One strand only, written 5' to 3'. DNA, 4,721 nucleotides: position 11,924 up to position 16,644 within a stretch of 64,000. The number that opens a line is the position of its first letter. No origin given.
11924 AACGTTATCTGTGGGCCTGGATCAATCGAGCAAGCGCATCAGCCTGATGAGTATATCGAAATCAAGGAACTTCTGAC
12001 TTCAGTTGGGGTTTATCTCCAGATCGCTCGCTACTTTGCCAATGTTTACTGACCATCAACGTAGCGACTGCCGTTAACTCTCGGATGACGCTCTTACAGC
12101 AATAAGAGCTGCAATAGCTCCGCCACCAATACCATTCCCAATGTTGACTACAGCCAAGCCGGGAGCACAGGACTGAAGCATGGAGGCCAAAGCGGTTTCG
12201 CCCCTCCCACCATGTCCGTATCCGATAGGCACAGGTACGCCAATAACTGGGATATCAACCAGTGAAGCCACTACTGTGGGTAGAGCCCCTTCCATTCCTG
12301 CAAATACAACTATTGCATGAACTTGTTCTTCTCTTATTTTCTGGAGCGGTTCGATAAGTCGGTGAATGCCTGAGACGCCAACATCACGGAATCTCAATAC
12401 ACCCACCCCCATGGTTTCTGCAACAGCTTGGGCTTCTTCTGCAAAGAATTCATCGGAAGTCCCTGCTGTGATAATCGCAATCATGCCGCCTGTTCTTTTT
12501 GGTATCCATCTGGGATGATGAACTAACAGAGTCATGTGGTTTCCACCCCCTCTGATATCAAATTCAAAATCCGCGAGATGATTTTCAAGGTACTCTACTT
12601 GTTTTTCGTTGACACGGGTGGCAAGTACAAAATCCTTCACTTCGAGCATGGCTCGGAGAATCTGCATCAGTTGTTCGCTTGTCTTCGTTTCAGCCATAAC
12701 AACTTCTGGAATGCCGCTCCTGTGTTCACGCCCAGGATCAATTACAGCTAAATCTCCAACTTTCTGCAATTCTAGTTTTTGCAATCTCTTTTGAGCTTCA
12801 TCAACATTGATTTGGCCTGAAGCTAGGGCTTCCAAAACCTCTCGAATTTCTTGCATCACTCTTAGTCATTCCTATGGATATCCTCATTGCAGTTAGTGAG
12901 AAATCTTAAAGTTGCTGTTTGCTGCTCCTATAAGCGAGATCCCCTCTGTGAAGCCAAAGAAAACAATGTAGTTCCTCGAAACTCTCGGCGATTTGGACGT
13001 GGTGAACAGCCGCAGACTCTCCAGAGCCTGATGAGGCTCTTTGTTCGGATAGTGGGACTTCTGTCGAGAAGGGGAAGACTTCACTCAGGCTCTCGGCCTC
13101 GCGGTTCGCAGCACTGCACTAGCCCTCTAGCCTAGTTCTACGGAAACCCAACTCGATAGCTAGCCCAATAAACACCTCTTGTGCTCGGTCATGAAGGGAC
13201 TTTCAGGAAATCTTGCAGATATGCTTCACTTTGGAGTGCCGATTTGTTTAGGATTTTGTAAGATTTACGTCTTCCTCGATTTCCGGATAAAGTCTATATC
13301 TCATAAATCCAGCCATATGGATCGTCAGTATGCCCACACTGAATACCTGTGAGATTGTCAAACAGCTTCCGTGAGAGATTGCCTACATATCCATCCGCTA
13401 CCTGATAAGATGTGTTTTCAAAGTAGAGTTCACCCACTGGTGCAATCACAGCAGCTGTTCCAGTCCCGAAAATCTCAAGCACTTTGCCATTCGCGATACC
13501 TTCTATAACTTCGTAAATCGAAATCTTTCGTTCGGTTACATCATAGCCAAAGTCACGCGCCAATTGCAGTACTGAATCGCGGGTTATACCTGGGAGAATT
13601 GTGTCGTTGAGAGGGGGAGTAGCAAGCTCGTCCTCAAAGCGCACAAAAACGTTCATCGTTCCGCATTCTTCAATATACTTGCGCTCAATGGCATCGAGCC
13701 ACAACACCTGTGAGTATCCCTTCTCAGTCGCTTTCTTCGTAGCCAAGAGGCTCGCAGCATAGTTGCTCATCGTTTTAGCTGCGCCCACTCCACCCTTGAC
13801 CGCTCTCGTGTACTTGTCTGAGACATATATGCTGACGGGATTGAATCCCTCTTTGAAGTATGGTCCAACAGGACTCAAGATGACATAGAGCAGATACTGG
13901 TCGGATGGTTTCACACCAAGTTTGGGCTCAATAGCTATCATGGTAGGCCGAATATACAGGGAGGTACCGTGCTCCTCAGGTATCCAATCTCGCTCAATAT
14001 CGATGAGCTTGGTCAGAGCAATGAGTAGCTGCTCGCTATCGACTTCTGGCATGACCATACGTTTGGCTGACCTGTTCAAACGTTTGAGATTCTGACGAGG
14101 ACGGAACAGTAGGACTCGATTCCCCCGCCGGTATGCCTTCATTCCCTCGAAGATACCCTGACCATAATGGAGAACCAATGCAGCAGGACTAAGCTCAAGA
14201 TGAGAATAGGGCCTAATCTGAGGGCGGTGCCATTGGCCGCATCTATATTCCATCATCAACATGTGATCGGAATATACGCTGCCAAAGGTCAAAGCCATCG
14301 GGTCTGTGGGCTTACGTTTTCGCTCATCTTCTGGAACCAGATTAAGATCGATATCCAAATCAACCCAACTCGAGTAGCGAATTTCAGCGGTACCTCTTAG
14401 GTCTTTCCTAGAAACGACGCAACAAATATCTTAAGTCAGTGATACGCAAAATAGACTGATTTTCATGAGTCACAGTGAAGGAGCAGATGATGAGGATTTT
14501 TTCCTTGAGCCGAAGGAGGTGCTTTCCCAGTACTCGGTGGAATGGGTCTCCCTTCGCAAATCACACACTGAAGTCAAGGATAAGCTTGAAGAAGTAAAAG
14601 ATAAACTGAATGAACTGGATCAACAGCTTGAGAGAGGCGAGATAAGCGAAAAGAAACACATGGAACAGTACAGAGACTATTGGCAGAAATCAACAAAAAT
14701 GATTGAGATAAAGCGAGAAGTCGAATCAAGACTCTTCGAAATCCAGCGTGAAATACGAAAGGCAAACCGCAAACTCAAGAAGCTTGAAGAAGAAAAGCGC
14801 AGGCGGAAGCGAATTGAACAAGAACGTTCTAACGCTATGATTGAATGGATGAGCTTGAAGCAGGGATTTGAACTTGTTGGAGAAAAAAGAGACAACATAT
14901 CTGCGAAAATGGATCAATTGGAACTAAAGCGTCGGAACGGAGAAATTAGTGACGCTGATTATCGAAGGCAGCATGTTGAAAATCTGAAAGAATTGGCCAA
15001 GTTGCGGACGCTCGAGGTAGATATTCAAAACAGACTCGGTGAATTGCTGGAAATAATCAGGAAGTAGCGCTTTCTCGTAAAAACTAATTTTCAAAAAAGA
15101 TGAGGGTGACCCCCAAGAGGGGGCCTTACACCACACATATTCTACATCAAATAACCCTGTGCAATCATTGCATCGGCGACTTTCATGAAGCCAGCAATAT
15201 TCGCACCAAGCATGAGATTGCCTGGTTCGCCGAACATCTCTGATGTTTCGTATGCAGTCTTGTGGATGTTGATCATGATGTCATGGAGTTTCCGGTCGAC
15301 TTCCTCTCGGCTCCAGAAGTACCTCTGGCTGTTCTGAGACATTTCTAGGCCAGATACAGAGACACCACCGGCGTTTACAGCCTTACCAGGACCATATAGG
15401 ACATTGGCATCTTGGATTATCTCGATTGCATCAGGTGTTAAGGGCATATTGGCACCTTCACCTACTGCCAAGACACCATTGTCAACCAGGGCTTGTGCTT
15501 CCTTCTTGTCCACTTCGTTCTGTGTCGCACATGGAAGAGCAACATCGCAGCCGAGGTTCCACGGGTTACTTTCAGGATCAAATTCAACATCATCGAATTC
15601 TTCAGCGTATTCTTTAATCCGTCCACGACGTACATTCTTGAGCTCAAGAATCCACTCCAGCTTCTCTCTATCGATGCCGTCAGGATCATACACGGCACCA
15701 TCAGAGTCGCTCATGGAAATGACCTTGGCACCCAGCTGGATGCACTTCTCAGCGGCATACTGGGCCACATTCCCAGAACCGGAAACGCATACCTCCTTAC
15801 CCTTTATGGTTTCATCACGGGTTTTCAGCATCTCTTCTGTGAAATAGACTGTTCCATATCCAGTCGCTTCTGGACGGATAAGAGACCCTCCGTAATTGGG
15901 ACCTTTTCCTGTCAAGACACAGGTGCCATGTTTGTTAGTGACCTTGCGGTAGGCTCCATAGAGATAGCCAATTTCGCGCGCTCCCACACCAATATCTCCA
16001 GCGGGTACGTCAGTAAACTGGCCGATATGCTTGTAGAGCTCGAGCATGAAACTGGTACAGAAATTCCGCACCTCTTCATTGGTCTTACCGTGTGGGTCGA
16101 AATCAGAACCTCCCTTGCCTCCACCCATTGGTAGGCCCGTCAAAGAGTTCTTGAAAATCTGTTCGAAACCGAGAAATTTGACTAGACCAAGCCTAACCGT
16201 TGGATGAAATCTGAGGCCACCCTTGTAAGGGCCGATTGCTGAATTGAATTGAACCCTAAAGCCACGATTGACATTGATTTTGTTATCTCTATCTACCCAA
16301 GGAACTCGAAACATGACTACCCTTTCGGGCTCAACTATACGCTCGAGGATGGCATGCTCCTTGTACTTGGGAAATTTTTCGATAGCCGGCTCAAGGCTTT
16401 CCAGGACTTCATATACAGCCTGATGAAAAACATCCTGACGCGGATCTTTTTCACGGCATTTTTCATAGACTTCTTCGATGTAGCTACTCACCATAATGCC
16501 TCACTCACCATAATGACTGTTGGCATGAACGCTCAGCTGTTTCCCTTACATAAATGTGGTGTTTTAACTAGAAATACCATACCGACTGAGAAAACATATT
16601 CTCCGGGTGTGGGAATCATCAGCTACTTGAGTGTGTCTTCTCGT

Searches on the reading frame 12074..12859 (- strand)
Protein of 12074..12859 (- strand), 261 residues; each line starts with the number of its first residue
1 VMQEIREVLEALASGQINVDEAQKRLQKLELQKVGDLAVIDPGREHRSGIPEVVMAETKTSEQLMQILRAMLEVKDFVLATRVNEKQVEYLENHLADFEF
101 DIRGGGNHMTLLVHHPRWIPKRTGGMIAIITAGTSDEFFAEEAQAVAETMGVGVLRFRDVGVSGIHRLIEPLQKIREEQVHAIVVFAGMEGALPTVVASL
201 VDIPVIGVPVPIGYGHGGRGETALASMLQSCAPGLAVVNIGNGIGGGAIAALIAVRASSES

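Call 12: search_protein_families(library=pfam, proteins=[window:12074-12859:-], max_evalue=0.00001)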
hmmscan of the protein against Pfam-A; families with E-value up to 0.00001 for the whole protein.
window:12074-12859:- (261 aa): 1 family
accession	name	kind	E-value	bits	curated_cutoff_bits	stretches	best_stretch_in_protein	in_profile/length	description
PF00731.26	AIRC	-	2.2e-16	60.2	30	1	127-257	2-126/148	AIR carboxylase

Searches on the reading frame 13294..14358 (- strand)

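Call 12: search_protein_families(library=pfam, proteins=[window:13294-14358:-], max_evalue=0.00001)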
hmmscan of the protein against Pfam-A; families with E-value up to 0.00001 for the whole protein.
window:13294-14358:- (354 aa): 1 family
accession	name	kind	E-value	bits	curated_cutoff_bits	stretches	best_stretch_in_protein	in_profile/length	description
PF01063.24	Aminotran_4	-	2.7e-35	122.7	28.5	1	68-310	1-222/223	Amino-transferase class IV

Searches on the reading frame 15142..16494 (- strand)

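Call 12: search_protein_families(library=pfam, proteins=[window:15142-16494:-], max_evalue=0.00001)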
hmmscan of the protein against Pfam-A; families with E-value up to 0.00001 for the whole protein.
window:15142-16494:- (450 aa): 2 families
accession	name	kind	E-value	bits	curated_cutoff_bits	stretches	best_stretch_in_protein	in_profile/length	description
PF00208.27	ELFV_dehydrog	-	3.8e-92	308.8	23.4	1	202-447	1-241/241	Glutamate/Leucine/Phenylalanine/Valine dehydrogenase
PF02812.23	ELFV_dehydrog_N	-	3.1e-48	163.2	25.3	1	56-184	1-129/129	Glu/Leu/Phe/Val dehydrogenase, dimerisation domain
